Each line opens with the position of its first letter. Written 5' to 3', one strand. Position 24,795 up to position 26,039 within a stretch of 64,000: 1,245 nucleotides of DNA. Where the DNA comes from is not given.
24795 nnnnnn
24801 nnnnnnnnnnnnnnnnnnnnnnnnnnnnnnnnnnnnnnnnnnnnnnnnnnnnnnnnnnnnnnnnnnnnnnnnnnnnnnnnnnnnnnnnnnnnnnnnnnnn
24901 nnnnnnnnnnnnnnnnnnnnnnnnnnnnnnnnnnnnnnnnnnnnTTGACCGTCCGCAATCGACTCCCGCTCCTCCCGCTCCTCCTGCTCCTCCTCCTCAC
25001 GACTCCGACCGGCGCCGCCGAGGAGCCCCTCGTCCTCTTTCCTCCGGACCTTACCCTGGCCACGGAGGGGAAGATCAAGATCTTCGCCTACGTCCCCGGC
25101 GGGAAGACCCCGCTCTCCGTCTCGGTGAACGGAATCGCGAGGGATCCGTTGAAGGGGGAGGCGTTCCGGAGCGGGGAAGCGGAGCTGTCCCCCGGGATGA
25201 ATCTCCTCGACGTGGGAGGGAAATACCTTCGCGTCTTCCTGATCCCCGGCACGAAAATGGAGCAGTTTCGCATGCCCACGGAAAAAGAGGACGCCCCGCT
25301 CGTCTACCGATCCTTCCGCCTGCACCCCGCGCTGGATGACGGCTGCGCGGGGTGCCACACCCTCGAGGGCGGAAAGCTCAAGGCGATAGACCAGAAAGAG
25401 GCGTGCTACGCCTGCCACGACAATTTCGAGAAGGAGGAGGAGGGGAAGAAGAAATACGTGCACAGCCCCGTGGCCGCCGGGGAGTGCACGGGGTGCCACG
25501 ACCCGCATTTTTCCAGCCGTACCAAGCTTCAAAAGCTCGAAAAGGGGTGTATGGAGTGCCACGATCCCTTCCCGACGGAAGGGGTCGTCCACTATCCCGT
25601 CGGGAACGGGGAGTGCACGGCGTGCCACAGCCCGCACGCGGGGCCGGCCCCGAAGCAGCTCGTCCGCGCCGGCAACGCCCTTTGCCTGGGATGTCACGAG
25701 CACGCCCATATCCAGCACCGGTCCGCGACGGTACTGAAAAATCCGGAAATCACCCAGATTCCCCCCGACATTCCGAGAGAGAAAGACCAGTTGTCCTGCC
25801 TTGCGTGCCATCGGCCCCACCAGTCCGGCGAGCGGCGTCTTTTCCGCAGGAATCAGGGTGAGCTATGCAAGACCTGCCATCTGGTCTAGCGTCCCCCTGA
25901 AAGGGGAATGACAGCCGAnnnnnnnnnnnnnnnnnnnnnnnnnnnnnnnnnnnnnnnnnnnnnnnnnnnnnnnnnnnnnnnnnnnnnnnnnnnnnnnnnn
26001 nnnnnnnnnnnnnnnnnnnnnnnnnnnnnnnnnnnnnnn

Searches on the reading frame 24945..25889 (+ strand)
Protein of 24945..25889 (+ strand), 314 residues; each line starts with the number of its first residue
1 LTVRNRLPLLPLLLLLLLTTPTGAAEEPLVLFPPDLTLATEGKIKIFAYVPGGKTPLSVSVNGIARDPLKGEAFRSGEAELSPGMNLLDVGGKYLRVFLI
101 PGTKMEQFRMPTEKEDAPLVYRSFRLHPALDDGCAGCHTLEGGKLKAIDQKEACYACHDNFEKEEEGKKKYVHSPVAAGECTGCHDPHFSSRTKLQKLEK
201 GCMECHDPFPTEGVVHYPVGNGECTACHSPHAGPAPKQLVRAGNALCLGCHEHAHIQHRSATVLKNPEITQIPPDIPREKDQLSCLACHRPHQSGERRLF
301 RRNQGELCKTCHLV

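Call 34: search_protein_families(library=ncbifam, proteins=[window:24945-25889:+], max_evalue=1)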
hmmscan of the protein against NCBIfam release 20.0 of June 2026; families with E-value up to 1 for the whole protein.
window:24945-25889:+ (314 aa): 5 families
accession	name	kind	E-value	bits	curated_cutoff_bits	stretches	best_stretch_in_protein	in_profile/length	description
TIGR01905.1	paired_CXXCH_1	subfamily_domain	4e-30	103.4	25.2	4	216-253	1-38/41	doubled CXXCH domain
TIGR03508.1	decahem_SO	subfamily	2.1e-19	70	192.2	2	129-260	92-229/258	DmsE family decaheme c-type cytochrome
NF041028.1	decahem_GSU2203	exception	3.5e-15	56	325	2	125-260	119-262/317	GSU2203 family decaheme c-type cytochrome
NF045722.1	c3_cytochr_TmcA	equivalog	0.00028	20.8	114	2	200-254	58-113/125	acidic tetraheme cytochrome c3 TmcA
NF047727.1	4hemeCytCCctA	equivalog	0.14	12.3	180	1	129-207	36-105/109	tetraheme c-type cytochrome CctA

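Call 45: search_protein_families(library=pfam, proteins=[window:24945-25889:+], max_evalue=0.001)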
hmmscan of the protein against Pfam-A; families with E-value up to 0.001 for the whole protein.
window:24945-25889:+ (314 aa): 5 families
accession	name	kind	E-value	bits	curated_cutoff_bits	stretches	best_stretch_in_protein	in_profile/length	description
PF09699.15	Paired_CXXCH_1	-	3.7e-33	113.4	20.6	3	216-253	1-38/41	Doubled CXXCH motif (Paired_CXXCH_1)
PF14537.11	Cytochrom_c3_2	-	2.1e-13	51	25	2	127-207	2-79/79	Cytochrome c3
PF14522.11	Cytochrome_C7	-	3.5e-08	33.6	24.8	0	177-229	12-67/67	Cytochrome c7 and related cytochrome c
PF02085.21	Cytochrom_CIII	-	2e-05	25.3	22.9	1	127-206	28-101/101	Class III cytochrome C family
PF22113.1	Mtrc-MtrF_II-IV_dom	-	0.00014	21.9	30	0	215-293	75-167/176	Outer membrane cytochrome MtrC/MtrF-like, domains II/IV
